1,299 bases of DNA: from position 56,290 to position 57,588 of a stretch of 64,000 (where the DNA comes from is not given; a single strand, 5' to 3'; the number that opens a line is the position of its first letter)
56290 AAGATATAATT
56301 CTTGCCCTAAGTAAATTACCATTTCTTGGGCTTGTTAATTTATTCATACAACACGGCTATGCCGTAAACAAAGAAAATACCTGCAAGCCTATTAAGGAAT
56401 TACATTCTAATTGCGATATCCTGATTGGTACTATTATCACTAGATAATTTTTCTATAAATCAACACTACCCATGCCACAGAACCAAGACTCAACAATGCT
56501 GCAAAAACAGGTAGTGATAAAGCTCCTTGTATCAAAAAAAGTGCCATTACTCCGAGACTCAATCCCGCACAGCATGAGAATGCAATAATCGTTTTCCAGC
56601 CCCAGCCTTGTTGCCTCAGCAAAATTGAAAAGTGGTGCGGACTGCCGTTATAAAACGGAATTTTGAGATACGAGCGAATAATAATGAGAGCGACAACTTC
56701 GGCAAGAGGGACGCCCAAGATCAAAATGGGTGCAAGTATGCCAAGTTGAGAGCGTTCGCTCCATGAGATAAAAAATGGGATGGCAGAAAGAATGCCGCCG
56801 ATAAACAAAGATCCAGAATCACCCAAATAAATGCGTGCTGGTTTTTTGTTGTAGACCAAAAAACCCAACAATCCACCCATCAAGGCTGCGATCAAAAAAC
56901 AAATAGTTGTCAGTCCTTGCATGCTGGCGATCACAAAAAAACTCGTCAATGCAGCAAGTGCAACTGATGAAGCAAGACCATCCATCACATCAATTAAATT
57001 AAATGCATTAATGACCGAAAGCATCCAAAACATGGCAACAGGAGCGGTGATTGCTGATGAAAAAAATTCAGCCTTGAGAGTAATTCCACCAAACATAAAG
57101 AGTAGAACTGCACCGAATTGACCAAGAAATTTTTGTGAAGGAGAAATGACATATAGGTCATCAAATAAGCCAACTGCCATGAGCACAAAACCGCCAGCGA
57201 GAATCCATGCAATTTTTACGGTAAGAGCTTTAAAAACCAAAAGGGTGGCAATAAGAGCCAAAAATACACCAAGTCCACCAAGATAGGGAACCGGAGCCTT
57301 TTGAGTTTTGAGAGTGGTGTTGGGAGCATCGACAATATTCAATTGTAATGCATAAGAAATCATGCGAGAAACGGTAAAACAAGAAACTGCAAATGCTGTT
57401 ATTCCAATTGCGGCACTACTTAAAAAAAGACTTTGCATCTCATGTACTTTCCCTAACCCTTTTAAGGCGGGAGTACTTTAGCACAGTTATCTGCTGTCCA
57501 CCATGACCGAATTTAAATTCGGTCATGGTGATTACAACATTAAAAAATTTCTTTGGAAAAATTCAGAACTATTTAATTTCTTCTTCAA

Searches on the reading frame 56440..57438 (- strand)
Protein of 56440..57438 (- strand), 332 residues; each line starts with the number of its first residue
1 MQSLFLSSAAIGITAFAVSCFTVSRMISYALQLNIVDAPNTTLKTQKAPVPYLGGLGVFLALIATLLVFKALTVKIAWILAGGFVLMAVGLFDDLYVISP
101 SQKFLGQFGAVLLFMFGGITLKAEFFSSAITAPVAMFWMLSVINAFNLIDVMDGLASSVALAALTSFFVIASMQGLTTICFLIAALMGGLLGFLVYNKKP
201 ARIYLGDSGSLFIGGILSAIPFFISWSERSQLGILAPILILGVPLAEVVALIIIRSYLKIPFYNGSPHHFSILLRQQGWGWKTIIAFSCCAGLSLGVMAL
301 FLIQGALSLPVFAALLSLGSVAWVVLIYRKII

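Call 37: search_protein_families(library=pfam, proteins=[window:56440-57438:-], max_evalue=0.0001)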
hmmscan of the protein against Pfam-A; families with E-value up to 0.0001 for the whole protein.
window:56440-57438:- (332 aa): 1 family
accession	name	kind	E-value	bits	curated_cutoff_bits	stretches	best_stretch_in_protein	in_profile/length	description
PF00953.26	Glycos_transf_4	-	8.6e-31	107.5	27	1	78-220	3-155/160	Glycosyl transferase family 4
